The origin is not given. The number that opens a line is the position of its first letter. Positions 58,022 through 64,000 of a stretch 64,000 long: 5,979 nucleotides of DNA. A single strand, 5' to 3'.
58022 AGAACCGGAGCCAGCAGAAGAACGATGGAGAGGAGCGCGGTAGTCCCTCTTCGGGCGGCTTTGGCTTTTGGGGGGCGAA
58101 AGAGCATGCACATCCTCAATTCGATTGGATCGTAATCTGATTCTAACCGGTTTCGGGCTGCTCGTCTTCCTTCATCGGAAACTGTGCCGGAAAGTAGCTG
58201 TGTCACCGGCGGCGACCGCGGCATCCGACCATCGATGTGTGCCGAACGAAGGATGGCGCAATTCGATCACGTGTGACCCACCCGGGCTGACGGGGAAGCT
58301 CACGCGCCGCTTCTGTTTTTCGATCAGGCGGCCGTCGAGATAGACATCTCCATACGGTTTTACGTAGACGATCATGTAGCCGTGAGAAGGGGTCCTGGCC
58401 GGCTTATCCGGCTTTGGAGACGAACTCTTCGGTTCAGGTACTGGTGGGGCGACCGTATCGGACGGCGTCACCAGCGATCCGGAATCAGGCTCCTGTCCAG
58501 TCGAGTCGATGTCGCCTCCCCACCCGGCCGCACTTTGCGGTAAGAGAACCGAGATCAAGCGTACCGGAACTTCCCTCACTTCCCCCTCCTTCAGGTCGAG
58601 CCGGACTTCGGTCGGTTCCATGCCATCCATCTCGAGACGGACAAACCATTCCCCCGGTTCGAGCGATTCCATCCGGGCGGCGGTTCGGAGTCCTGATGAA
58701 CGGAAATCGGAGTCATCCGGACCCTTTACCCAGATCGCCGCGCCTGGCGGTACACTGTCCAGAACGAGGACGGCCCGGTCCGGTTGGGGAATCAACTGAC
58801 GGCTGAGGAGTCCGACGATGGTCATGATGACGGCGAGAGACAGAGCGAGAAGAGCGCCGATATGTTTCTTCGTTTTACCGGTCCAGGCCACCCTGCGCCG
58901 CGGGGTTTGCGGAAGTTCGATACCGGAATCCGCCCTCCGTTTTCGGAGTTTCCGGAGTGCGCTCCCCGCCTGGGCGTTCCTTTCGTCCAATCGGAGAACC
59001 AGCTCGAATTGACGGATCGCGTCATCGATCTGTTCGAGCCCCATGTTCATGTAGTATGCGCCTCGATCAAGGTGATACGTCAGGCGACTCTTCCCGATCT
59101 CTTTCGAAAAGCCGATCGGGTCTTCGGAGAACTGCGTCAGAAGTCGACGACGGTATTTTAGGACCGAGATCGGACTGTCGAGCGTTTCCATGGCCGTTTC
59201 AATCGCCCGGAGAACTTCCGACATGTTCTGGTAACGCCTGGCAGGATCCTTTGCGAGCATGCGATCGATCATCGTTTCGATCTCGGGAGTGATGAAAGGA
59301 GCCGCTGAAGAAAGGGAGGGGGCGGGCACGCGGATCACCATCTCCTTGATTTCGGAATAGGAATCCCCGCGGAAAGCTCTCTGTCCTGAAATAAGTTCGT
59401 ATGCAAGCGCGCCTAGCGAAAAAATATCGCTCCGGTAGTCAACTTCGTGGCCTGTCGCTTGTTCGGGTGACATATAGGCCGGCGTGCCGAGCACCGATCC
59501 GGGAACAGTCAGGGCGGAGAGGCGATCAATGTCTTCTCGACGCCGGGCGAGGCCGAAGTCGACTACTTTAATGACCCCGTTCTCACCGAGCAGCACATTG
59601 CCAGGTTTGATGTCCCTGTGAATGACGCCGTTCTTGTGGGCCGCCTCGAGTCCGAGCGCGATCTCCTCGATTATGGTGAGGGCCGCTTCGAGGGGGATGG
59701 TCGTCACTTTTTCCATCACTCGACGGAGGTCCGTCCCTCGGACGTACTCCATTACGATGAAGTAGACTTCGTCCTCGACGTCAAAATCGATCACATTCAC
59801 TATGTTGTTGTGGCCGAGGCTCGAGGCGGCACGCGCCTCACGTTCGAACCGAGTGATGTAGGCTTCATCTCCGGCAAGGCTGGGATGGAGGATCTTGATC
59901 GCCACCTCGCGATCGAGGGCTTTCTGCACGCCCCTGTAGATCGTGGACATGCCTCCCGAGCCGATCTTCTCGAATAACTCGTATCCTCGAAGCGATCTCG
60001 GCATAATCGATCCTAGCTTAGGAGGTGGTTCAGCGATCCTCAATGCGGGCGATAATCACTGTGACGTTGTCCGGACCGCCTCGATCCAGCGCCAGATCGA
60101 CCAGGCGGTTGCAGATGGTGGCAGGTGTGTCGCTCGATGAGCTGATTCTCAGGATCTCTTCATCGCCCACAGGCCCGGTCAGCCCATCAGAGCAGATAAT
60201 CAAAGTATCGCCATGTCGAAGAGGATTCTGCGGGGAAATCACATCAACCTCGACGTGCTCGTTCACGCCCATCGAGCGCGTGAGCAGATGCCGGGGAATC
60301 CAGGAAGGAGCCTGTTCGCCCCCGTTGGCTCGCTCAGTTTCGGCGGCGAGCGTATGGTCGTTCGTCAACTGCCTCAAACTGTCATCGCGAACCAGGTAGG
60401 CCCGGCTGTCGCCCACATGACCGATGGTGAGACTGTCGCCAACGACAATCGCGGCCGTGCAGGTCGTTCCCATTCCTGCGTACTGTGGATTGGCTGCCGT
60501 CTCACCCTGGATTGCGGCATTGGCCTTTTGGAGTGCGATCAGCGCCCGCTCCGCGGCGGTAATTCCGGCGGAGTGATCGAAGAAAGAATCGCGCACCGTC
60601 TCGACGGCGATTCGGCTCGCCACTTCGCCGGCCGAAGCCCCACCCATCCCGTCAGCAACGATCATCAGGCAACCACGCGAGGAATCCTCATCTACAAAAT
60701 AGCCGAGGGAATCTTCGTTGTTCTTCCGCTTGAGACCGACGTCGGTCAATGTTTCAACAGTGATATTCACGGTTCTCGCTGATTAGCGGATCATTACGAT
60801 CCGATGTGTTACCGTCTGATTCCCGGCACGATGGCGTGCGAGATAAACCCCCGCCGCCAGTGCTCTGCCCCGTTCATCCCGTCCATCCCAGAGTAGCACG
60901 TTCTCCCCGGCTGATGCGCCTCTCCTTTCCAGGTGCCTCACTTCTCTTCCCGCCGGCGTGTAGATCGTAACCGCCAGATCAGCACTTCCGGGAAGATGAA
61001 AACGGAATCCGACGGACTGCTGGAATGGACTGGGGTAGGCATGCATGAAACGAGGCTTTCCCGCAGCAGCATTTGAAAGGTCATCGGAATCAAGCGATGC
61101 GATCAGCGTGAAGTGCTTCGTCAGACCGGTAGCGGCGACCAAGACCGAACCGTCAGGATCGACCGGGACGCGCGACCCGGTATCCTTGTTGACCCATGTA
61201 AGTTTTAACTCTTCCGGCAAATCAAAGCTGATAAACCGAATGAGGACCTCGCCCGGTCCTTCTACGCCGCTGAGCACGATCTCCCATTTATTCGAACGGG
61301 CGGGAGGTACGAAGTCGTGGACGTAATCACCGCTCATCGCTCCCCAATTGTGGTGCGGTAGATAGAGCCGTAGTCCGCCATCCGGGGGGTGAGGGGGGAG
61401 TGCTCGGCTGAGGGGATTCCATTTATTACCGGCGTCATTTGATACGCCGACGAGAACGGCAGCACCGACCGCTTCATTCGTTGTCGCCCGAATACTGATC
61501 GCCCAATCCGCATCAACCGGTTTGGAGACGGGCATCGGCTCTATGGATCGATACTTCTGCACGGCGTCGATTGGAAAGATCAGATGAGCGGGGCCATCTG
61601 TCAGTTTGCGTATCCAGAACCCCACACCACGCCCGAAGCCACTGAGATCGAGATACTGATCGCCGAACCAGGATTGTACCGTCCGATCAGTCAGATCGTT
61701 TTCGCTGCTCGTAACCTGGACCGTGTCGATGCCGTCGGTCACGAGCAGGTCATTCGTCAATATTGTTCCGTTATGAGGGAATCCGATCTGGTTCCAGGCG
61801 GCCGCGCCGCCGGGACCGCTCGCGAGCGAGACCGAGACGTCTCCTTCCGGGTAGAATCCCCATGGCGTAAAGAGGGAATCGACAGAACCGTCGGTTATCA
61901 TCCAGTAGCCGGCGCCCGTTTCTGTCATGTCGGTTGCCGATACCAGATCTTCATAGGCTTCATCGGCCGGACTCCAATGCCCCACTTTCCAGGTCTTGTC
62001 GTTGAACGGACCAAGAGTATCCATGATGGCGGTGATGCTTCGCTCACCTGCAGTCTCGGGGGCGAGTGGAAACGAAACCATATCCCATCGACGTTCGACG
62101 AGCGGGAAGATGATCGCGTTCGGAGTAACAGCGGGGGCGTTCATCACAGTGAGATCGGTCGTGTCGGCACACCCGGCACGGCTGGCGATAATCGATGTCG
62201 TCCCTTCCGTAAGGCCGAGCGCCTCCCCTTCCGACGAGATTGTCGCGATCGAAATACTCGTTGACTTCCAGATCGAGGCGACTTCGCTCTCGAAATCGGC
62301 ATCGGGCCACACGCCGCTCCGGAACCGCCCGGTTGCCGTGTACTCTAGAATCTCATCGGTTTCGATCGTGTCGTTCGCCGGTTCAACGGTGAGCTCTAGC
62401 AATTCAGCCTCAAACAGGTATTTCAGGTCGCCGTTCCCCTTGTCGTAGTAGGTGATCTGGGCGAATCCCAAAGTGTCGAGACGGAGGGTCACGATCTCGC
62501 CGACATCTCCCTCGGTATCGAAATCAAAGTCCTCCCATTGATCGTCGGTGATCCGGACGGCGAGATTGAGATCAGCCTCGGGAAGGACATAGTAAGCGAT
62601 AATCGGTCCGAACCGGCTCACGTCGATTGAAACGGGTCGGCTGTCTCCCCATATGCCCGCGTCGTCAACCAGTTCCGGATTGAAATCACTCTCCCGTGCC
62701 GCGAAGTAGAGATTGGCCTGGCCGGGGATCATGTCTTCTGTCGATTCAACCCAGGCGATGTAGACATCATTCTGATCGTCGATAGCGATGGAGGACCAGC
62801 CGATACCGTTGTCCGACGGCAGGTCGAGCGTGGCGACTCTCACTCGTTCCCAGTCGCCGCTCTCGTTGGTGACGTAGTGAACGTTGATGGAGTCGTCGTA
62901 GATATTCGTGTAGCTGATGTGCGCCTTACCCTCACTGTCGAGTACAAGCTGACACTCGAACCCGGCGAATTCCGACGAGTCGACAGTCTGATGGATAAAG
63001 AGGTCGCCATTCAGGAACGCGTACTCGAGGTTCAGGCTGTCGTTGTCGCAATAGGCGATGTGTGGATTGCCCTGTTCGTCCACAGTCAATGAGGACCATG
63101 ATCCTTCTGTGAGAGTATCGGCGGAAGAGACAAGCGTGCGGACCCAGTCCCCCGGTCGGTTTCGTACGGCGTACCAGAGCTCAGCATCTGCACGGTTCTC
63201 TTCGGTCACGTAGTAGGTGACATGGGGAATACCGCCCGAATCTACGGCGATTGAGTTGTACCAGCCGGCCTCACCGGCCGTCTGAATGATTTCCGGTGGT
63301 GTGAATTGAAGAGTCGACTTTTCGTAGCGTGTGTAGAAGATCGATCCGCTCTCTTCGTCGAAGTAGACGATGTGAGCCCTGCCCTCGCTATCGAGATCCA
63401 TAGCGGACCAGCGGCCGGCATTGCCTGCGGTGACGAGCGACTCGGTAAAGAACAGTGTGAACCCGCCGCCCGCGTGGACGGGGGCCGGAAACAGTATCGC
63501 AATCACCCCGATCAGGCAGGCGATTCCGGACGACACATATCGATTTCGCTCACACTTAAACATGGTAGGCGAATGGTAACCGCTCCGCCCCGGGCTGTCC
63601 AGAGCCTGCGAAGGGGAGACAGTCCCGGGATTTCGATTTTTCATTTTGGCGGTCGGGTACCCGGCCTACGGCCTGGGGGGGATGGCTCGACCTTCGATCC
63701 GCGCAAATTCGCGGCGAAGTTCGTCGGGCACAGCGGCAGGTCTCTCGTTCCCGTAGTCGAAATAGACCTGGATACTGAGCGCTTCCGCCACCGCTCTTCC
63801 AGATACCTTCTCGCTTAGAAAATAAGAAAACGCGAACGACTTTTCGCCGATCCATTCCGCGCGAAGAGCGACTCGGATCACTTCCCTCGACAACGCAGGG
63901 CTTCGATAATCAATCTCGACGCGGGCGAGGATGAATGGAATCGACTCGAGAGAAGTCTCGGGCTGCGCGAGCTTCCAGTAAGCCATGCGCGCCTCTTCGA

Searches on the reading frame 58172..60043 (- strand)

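Call 47: search_protein_families(library=pfam, proteins=[window:58172-60043:-], max_evalue=0.00001)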
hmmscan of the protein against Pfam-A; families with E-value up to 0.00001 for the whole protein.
window:58172-60043:- (623 aa): 4 families
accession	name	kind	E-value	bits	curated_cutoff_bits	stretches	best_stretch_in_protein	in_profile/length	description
PF00069.31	Pkinase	-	9.4e-52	176.4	31.7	1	21-275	1-255/263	Protein kinase domain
PF07714.23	PK_Tyr_Ser-Thr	-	4.3e-35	121.7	23.1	1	23-271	3-249/258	Protein tyrosine and serine/threonine kinase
PF03109.22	ABC1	-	5.5e-10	39.2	22.9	1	95-174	144-222/244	ABC1 atypical kinase-like domain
PF01636.29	APH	-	1.9e-06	28.3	23.2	0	119-167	148-198/239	Phosphotransferase enzyme family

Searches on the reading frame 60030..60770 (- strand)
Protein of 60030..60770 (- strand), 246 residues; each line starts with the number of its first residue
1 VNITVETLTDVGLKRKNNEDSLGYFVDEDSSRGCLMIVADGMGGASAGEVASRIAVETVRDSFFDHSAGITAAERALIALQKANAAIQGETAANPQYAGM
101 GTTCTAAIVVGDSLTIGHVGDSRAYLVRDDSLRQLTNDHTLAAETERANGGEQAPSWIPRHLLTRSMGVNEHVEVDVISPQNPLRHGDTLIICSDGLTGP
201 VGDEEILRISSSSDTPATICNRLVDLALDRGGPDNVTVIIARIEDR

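Call 47: search_protein_families(library=pfam, proteins=[window:60030-60770:-], max_evalue=0.00001)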
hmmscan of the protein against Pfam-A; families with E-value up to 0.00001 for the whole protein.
window:60030-60770:- (246 aa): 2 families
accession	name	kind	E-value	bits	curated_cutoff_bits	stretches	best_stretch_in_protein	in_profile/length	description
PF13672.11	PP2C_2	-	3.7e-18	66.3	24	1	15-203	9-180/209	Protein phosphatase 2C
PF00481.26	PP2C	-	7.3e-15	55.8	20.3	1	31-236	32-255/255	Protein phosphatase 2C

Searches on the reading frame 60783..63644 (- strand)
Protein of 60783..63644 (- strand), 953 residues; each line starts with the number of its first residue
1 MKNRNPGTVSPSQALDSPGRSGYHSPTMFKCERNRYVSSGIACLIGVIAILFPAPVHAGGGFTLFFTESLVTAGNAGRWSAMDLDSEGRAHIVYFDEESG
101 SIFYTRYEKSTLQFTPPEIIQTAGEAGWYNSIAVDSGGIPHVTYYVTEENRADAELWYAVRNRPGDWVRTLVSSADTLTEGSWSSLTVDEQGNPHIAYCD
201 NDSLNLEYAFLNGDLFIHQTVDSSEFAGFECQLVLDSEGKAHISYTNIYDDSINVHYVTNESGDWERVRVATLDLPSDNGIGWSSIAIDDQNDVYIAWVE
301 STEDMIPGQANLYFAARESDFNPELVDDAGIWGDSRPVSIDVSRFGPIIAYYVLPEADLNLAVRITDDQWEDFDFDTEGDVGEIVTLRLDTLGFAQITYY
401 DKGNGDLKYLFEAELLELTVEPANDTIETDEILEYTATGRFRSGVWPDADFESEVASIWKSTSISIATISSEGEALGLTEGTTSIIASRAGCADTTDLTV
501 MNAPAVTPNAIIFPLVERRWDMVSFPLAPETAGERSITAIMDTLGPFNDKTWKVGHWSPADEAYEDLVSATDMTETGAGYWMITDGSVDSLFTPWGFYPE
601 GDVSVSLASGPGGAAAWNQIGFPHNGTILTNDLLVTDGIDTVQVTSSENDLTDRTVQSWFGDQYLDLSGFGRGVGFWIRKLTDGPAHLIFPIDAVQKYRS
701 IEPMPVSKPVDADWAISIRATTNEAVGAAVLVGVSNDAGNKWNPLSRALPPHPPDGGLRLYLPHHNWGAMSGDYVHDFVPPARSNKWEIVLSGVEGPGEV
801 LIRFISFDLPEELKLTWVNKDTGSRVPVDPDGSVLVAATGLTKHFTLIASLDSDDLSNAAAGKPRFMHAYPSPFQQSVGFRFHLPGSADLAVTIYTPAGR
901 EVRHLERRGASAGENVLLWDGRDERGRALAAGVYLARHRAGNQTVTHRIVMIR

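Call 47: search_protein_families(library=pfam, proteins=[window:60783-63644:-], max_evalue=0.00001)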
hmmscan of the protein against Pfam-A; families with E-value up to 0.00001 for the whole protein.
window:60783-63644:- (953 aa): 2 families
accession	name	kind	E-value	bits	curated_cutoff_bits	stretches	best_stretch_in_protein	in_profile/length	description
PF13860.13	FlgD_ig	-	4.7e-09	36.5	27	1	876-935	10-70/79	FlgD Ig-like domain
PF15892.11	BNR_4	-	2.6e-06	27.4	27.3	0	231-271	228-270/272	BNR repeat-containing family member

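Call 58: find_encoding_contigs(protein=window:60783-63644:-, flank=10000, max_places=3)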
Protein window:60783-63644:- (953 aa): no gene with exactly this product is on record in the collection.

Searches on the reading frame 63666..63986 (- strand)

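Call 47: search_protein_families(library=pfam, proteins=[window:63666-63986:-], max_evalue=0.00001)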
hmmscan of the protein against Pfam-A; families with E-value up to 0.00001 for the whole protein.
window:63666-63986:- (106 aa): 1 family
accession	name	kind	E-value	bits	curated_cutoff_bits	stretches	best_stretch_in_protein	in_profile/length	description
PF13279.12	4HBT_2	-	9.6e-11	42.6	25.5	1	16-93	44-121/122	Thioesterase-like superfamily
